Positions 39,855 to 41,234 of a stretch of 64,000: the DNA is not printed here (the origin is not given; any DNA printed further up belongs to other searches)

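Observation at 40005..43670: CBASS-like operon with two different nucleotidyltransferases, an E2-only Cap2 and a TM-NUDIX effector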

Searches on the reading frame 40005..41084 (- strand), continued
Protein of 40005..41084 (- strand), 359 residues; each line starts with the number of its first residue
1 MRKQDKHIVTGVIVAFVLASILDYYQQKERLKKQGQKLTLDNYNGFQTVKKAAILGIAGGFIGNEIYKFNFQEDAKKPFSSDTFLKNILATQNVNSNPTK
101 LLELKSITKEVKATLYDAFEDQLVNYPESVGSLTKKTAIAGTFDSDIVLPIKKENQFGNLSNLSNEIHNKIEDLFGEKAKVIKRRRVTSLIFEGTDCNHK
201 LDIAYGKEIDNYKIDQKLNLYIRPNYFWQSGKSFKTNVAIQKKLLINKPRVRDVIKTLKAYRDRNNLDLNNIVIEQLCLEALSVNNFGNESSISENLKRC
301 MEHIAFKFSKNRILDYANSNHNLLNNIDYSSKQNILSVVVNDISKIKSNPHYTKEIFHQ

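Call 58: find_encoding_contigs(protein=P0112, flank=6000, max_places=3)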
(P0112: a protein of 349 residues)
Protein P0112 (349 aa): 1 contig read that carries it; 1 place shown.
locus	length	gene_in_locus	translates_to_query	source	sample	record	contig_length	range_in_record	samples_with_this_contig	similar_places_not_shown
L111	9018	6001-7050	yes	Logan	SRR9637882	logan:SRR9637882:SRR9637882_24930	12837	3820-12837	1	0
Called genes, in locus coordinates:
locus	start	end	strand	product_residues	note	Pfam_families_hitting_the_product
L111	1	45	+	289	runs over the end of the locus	PF14022:DUF4238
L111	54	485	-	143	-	-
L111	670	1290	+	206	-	PF00239:Resolvase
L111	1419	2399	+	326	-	PF18144:SMODS (weak)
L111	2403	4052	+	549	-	PF00899:ThiF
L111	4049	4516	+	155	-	PF14464:Prok-JAB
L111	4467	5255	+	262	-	PF20247:DUF6602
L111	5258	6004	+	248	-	PF04471:Mrr_cat, PF22722:NA-iREase1 (weak)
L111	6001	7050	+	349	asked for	PF18144:SMODS (weak)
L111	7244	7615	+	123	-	-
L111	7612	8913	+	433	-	PF00589:Phage_integrase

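Call 59: find_encoding_contigs(protein=P0108, flank=6000, max_places=3)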
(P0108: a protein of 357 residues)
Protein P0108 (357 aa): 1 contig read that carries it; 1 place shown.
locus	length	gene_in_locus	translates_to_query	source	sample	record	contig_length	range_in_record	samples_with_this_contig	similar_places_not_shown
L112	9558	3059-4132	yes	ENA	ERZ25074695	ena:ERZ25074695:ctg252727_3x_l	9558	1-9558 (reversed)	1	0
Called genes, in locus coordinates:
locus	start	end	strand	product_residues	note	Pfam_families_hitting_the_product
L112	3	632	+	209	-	?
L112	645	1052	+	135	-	PF09701:Cas_Cmr5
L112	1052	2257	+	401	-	PF03787:RAMPs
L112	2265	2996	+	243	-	PF17955:Cas6b_N, PF17262:Cas6b_C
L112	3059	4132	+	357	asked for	PF01909:NTP_transf_2 (faint)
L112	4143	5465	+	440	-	PF20030:bpMoxR, PF00158:Sigma54_activat (faint), PF07728:AAA_5, PF17868:AAA_lid_8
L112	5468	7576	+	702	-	PF05762:VWA_CoxE, PF13519:VWA_2, PF13768:VWA_3 (weak)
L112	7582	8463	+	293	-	-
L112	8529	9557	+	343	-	?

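Call 60: find_encoding_contigs(protein=P0096, flank=7000, max_places=3)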
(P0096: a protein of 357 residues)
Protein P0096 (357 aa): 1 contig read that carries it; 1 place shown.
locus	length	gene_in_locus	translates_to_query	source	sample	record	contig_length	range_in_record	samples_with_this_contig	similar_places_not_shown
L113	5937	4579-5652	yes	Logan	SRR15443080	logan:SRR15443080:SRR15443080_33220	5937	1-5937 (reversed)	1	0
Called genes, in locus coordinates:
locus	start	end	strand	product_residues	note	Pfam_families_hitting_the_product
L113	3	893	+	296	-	?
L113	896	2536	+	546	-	PF00899:ThiF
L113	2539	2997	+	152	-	PF14464:Prok-JAB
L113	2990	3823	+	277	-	PF20247:DUF6602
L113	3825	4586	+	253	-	PF04471:Mrr_cat, PF22722:NA-iREase1 (weak)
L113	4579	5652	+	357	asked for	-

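Call 61: find_encoding_contigs(protein=P0084, flank=7000, max_places=3)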
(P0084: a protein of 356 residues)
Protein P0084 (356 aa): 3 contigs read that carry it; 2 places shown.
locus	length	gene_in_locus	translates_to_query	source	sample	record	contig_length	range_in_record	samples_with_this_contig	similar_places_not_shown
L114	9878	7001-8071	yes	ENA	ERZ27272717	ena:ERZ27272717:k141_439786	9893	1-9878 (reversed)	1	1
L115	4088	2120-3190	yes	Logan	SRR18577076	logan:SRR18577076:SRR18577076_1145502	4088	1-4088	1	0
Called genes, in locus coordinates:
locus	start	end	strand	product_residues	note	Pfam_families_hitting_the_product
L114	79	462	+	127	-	PF00239:Resolvase, PF02796:HTH_7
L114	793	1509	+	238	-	PF15575:Imm49 (weak)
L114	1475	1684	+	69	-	-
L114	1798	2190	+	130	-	-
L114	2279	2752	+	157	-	PF01381:HTH_3 (weak)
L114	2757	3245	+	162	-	-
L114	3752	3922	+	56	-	-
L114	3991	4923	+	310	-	-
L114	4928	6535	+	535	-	PF00899:ThiF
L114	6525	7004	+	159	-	PF14464:Prok-JAB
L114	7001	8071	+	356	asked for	-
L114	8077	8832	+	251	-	-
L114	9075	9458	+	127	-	PF02796:HTH_7 (weak), PF13384:HTH_23 (faint)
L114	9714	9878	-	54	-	?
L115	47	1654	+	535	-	PF00899:ThiF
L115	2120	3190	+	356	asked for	-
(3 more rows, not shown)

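Call 62: find_encoding_contigs(protein=P0118, flank=7000, max_places=3)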
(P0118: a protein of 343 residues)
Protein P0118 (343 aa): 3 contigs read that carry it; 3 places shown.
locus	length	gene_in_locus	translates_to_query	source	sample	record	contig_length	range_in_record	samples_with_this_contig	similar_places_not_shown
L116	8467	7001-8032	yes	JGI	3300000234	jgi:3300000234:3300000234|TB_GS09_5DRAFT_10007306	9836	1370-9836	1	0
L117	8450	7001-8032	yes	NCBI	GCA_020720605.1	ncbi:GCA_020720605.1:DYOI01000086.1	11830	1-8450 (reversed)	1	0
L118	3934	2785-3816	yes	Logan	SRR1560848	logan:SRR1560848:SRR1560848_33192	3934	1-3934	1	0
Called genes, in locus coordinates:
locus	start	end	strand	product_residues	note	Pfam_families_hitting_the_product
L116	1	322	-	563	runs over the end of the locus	?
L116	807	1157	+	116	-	PF12728:HTH_17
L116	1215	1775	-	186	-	PF12855:Ecl1 (weak)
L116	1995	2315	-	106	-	-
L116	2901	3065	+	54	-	-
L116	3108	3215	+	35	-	-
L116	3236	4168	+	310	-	PF18144:SMODS (weak)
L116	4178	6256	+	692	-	PF26398:Cap2_linker (weak), PF00899:ThiF, PF01488:Shikimate_DH (faint), PF14464:Prok-JAB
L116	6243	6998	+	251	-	PF20299:NARF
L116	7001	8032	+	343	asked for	-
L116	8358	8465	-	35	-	?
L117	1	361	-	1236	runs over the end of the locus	PF13620:CarboxypepD_reg (faint)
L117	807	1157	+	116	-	PF12728:HTH_17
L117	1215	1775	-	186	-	PF12855:Ecl1 (weak)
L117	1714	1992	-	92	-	-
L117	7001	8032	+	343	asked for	-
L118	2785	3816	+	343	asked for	-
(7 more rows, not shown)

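Call 63: search_protein_families(library=padloc, proteins=[L114:8077-8832:+, L114:3991-4923:+, L116:6243-6998:+, L116:3236-4168:+, L111:4467-5255:+, L111:5258-6004:+, L111:1419-2399:+, L111:6001-7050:+, L116:7001-8032:+, L112:3059-4132:+], max_evalue=0.001)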
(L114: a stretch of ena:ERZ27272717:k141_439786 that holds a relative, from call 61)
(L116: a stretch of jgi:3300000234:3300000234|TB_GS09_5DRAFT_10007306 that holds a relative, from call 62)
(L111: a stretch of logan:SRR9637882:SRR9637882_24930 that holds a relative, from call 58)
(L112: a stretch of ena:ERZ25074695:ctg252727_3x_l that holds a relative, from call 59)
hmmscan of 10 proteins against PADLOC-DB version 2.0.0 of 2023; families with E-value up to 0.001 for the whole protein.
L114:8077-8832:+ (251 aa): 3 families
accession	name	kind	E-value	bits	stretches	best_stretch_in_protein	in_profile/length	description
PDLC01157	Mem_03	-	6.8e-05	21.1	1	102-250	12-160/167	"Membrane protein (2TM at N-terminus and a globular domain) in type III operon, could be a CARF domain diverged beyond r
PDLC03859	LmuB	-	0.00057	17.2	1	23-99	440-525/611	-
PDLC03863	LmuB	-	0.00084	16.1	0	24-80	247-303/610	-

L114:3991-4923:+ (310 aa): 13 families
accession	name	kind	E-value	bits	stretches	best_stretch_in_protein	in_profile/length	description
PDLC00803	Cyclase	-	5.7e-76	253.5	1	5-286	3-252/253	oligonucleotide-cyclase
PDLC00823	Cyclase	-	7.3e-18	63.2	1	31-270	29-252/285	oligonucleotide-cyclase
PDLC00808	Cyclase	-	3.2e-16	57.5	1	22-212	22-220/325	oligonucleotide-cyclase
PDLC00776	Cyclase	-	1.8e-12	45.2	1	26-271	24-255/287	oligonucleotide-cyclase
PDLC00814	Cyclase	-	4.2e-09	34.2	1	31-208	29-205/295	oligonucleotide-cyclase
PDLC00810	Cyclase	-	8e-09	33.4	1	35-268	32-268/335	oligonucleotide-cyclase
PDLC00809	Cyclase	-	3.5e-08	31.4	1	31-273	28-266/295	oligonucleotide-cyclase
PDLC00795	Cyclase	-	1.8e-07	28.5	1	171-268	174-276/340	oligonucleotide-cyclase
PDLC00796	Cyclase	-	3.7e-07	27.8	1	24-269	18-264/432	oligonucleotide-cyclase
PDLC00818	Cyclase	-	1.5e-06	26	1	178-268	180-265/322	oligonucleotide-cyclase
PDLC00786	Cyclase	-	3.9e-06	24.5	0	22-83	18-81/293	oligonucleotide-cyclase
PDLC00820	Cyclase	-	1.9e-05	22.1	1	32-212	28-204/324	oligonucleotide-cyclase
PDLC00779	Cyclase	-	9.3e-05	19.9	1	174-269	180-271/345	oligonucleotide-cyclase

L116:6243-6998:+ (251 aa): 1 family
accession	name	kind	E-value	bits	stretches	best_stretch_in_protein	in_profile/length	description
PDLC01157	Mem_03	-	9e-14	50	1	66-247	21-162/167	"Membrane protein (2TM at N-terminus and a globular domain) in type III operon, could be a CARF domain diverged beyond r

L116:3236-4168:+ (310 aa): 17 families
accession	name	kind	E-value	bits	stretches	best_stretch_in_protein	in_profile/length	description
PDLC00803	Cyclase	-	8.2e-77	256.3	1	1-281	1-250/253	oligonucleotide-cyclase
PDLC00823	Cyclase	-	5.2e-20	70.2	1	26-269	25-254/285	oligonucleotide-cyclase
PDLC00808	Cyclase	-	4.7e-18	63.5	1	28-228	29-237/325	oligonucleotide-cyclase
PDLC00776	Cyclase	-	1.7e-16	58.4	1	26-271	25-258/287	oligonucleotide-cyclase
PDLC00818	Cyclase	-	4.6e-11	40.8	2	145-247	147-246/322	oligonucleotide-cyclase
PDLC00810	Cyclase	-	6.2e-11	40.3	1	52-266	52-269/335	oligonucleotide-cyclase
PDLC00796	Cyclase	-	1.1e-10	39.5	1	25-269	20-268/432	oligonucleotide-cyclase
PDLC00814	Cyclase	-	2.8e-10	38.1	1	25-212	24-212/295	oligonucleotide-cyclase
PDLC00786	Cyclase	-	7.5e-10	36.7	1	25-271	22-274/293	oligonucleotide-cyclase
PDLC00795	Cyclase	-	7e-09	33.2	1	24-271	23-294/340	oligonucleotide-cyclase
PDLC00769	Cyclase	-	2.7e-07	28.3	1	28-267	25-259/261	oligonucleotide-cyclase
PDLC00809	Cyclase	-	2.1e-06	25.6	1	25-270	23-266/295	oligonucleotide-cyclase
PDLC00779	Cyclase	-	2.4e-05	21.8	1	24-270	27-271/345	oligonucleotide-cyclase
PDLC00773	Cyclase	-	2.6e-05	22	1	32-267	29-268/334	oligonucleotide-cyclase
PDLC00783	Cyclase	-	4.4e-05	20.6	0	151-271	166-286/349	oligonucleotide-cyclase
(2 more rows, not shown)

L111:4467-5255:+ (262 aa): 3 families
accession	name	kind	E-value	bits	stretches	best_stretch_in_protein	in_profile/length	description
PDLC00745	Effector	-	1.4e-86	288.2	1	18-261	3-242/244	Endonuclease (NucC)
PDLC01051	NucC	-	5.5e-55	184.7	1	21-261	13-241/243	NucC nuclease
PDLC01495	PD_DExK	-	3.2e-36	121.7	1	21-141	2-121/123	"CAS-I,CAS-II,CAS-III,CAS-IV,CAS-V,CAS-VI; associated"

L111:5258-6004:+ (248 aa): 3 families
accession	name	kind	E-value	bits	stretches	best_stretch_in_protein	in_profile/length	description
PDLC04815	PDC-S02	-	5.8e-07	27.1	1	15-119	209-311/346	-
PDLC04796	PDC-S02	-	7.5e-07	26.4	1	4-109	239-339/390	-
PDLC04819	PDC-S02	-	4e-06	24.3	1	14-131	199-312/334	-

L111:1419-2399:+ (326 aa): 15 families
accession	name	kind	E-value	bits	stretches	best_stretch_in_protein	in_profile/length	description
PDLC00803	Cyclase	-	7.3e-80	266.3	1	4-291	2-246/253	oligonucleotide-cyclase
PDLC00823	Cyclase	-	7.7e-24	82.8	1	17-281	15-252/285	oligonucleotide-cyclase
PDLC00808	Cyclase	-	3.1e-18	64.1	1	31-242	35-239/325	oligonucleotide-cyclase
PDLC00810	Cyclase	-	2.6e-15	54.7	1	28-279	25-268/335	oligonucleotide-cyclase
PDLC00776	Cyclase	-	2.7e-14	51.2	1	16-289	14-262/287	oligonucleotide-cyclase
PDLC00809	Cyclase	-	5e-13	47.3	1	26-280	23-262/295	oligonucleotide-cyclase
PDLC00786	Cyclase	-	1e-08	33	1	18-251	14-228/293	oligonucleotide-cyclase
PDLC00814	Cyclase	-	2.3e-08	31.8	1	154-217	140-203/295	oligonucleotide-cyclase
PDLC00796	Cyclase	-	4e-08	31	1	8-251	6-237/432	oligonucleotide-cyclase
PDLC00769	Cyclase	-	5.1e-08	30.7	1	7-217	5-194/261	oligonucleotide-cyclase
PDLC00774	Cyclase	-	6.7e-08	30.1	1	166-287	148-265/316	oligonucleotide-cyclase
PDLC00773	Cyclase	-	1.4e-07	29.4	1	33-278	29-265/334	oligonucleotide-cyclase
PDLC00818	Cyclase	-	6.2e-07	27.2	1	19-222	15-213/322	oligonucleotide-cyclase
PDLC00804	Cyclase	-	0.00012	19.8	1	33-231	11-196/256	oligonucleotide-cyclase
PDLC00777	Cyclase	-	0.00027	18.4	0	15-132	12-135/341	oligonucleotide-cyclase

L111:6001-7050:+ (349 aa): 12 families
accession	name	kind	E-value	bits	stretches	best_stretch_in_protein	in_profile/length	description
PDLC00803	Cyclase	-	1.3e-46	157.4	1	84-335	6-245/253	oligonucleotide-cyclase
PDLC00823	Cyclase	-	4e-17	60.8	1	86-327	14-245/285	oligonucleotide-cyclase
PDLC00776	Cyclase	-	7.6e-16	56.3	1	83-310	11-230/287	oligonucleotide-cyclase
PDLC00769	Cyclase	-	2.2e-10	38.4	1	89-278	14-201/261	oligonucleotide-cyclase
PDLC00786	Cyclase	-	4.6e-09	34.1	1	92-280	17-210/293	oligonucleotide-cyclase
PDLC00814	Cyclase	-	1.2e-08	32.7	1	93-278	20-209/295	oligonucleotide-cyclase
PDLC00808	Cyclase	-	2.8e-08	31.4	1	95-333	24-279/325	oligonucleotide-cyclase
PDLC00796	Cyclase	-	2.4e-07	28.5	1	97-278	20-204/432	oligonucleotide-cyclase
PDLC04904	PDC-S09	-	3.7e-07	28.3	1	107-162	13-67/104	-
PDLC04906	PDC-S09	-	2.8e-06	25.6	1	105-162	13-67/98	-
PDLC00807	Cyclase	-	1e-05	22.8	1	93-178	51-134/342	oligonucleotide-cyclase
PDLC04902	PDC-S09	-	3.8e-05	21.9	1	109-161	11-63/97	-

L116:7001-8032:+ (343 aa): 7 families
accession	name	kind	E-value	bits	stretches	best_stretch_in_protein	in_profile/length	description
PDLC00803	Cyclase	-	1e-43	147.9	1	77-338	2-246/253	oligonucleotide-cyclase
PDLC00823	Cyclase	-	3.4e-07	28.2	1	101-325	29-249/285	oligonucleotide-cyclase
PDLC00786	Cyclase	-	3.2e-06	24.8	1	97-309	23-250/293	oligonucleotide-cyclase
PDLC00814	Cyclase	-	7.4e-06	23.5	1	99-267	27-205/295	oligonucleotide-cyclase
PDLC00771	Cyclase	-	1.2e-05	22.8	1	95-268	21-202/271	oligonucleotide-cyclase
PDLC00776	Cyclase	-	1.7e-05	22.3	1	103-323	31-249/287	oligonucleotide-cyclase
PDLC00805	Cyclase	-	7.4e-05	20.3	1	210-320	165-276/314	oligonucleotide-cyclase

L112:3059-4132:+ (357 aa): 11 families
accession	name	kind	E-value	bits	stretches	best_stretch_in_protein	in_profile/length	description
PDLC00803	Cyclase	-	2.6e-46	156.4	1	77-336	3-242/253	oligonucleotide-cyclase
PDLC00776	Cyclase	-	7.9e-13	46.4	1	84-284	12-202/287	oligonucleotide-cyclase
PDLC00823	Cyclase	-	7.3e-10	36.9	1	100-289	27-206/285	oligonucleotide-cyclase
PDLC00808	Cyclase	-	5.9e-09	33.6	1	105-270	38-203/325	oligonucleotide-cyclase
PDLC00769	Cyclase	-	7.4e-08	30.1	1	101-291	26-209/261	oligonucleotide-cyclase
PDLC00796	Cyclase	-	8.1e-08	30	1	100-292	23-213/432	oligonucleotide-cyclase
PDLC00786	Cyclase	-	4.8e-07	27.5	0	100-154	25-82/293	oligonucleotide-cyclase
PDLC00814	Cyclase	-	2.6e-06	25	1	123-279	53-205/295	oligonucleotide-cyclase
PDLC00773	Cyclase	-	1.7e-05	22.6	1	136-326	71-254/334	oligonucleotide-cyclase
PDLC00807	Cyclase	-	0.00029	18.1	0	237-306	215-281/342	oligonucleotide-cyclase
PDLC00774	Cyclase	-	0.00057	17.2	1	243-341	165-262/316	oligonucleotide-cyclase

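Call 76: find_related_loci(query=A4, collection=genome_contigs, flank=8000)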
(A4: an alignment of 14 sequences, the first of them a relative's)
Query A4 (349 aa) in genome_contigs; peptide patterns used: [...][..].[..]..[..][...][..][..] (x = any residue, [..] = any of these).
275 stretches matched a pattern; 228 encode a relative of the query (tblastn E <= 1e-3); the best 80 are kept; 80 distinct loci.
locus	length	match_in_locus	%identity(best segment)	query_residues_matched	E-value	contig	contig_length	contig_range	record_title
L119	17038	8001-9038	40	1-348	6e-82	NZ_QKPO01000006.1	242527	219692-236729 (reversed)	Confluentibacter sediminis strain DSL-48 contig6, whole genome shotgun sequence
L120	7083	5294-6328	39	1-348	2e-79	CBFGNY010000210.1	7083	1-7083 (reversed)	MAG TPA_asm: uncultured Flavobacterium sp. isolate ERR5385025_metabat2_14 genome assembly, contig: ERZ27258652.1898, who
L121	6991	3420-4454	39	1-348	6e-72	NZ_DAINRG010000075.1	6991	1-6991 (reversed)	MAG: Flavobacterium sp. isolate CTOTU25069 NODE_443_length_6991_cov_4.306373, whole genome shotgun sequence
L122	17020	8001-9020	35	1-349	1e-68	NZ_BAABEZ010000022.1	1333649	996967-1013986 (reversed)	Rurimicrobium arvi strain JCM 31921 sequence22, whole genome shotgun sequence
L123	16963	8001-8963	34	1-315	1e-46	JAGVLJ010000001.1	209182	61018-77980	MAG: Bacteroidia bacterium isolate SW_8 c_000000036580, whole genome shotgun sequence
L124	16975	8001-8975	32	1-315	1e-42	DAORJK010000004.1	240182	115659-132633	MAG TPA_asm: Bacteroidia bacterium isolate AMR_MDS_5553 NODE_8_length_240182_cov_48.051960, whole genome shotgun sequenc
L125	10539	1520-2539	31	1-335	3e-38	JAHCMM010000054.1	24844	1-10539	MAG: Cyclobacteriaceae bacterium SS2 subsampled-bin-2_53, whole genome shotgun sequence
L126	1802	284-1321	33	1-345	3e-37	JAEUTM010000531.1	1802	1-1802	MAG: Bacteroidia bacterium isolate new MAG-329 k141_1501047, whole genome shotgun sequence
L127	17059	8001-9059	32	1-347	5e-36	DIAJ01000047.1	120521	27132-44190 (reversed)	MAG TPA_asm: Flavobacteriales bacterium UBA5081 UBA5081_contig_303, whole genome shotgun sequence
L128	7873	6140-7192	32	3-347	1e-32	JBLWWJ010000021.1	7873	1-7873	MAG: Ancylomarina sp. isolate EA14-05 A14maxbin.007RE.5K@23, whole genome shotgun sequence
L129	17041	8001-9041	29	1-345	1e-32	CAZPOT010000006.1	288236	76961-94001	MAG TPA_asm: uncultured Flavipsychrobacter sp. isolate SRP285395_co2_392 genome assembly, contig: NODE_30_length_288236_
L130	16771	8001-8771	34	100-349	2e-32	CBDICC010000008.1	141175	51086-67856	MAG: Cytophagales bacterium isolate c4877545-8144-4e01-aa96-86fd480a1874 genome assembly, contig: contig_8, whole genome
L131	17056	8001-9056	30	1-345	1e-32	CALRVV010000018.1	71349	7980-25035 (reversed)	MAG: Chitinophaga pinensis isolate JJ-MIC7-10-5-mx-bin672 genome assembly, contig: JJ-MIC7-10-C76, whole genome shotgun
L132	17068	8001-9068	30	1-349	4e-31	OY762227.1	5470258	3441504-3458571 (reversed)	MAG: Bacteroidales bacterium isolate cc17bfec-530c-4f6e-b71b-c66012ddb9bb genome assembly, chromosome: 1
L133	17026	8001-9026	30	1-335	1e-29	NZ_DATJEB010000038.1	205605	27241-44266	MAG: Agriterribacter sp. isolate SMAG_U15422 k141_88461, whole genome shotgun sequence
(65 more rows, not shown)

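Call 87: search_solved_structures(query=L111:1419-2399:+, max_evalue=0.01)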
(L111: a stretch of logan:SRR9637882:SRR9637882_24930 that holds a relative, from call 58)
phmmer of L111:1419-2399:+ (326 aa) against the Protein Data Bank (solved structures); distinct sequences matched with E-value up to 0.01: 2.
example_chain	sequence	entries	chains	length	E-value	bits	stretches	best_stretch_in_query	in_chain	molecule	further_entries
9sa5_A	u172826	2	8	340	7.6e-05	25.8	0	43-134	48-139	CD-NTase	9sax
9sa4_A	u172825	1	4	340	7.8e-05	25.7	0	43-134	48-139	CD-NTase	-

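Call 98: search_protein_families(library=pfam, proteins=[L027:9096-9413:+, L114:8077-8832:+, L119:7252-7998:+], max_evalue=0.001)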
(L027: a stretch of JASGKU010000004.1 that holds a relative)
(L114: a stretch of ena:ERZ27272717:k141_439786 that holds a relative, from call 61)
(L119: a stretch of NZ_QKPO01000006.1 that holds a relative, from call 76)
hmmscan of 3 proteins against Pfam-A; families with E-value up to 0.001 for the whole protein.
L027:9096-9413:+ (105 aa): 1 family
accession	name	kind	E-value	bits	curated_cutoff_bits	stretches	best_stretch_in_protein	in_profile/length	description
PF13031.12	DUF3892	-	8.6e-07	29.8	22.3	1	9-97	2-69/71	Protein of unknown function (DUF3892)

L114:8077-8832:+ (251 aa): 1 family
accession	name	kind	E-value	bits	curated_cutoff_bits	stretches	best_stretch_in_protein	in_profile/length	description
PF20299.4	NARF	-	0.00018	22.3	25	1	148-251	8-110/112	Nucleotidyltransferase-Associated Rossmannoid Fold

L119:7252-7998:+ (248 aa): 1 family
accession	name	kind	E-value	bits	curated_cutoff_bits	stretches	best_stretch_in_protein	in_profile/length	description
PF20299.4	NARF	-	2.4e-31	108.8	25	1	137-244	2-111/112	Nucleotidyltransferase-Associated Rossmannoid Fold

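Call 99: find_related_loci(query=A1, collection=viral_contigs, flank=8000)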
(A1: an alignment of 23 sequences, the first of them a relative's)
Query A1 (359 aa) in viral_contigs; peptide patterns used: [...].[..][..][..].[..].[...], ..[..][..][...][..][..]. (x = any residue, [..] = any of these).
56 stretches matched a pattern, but none encodes a relative of the query by tblastn (E <= 1e-3).
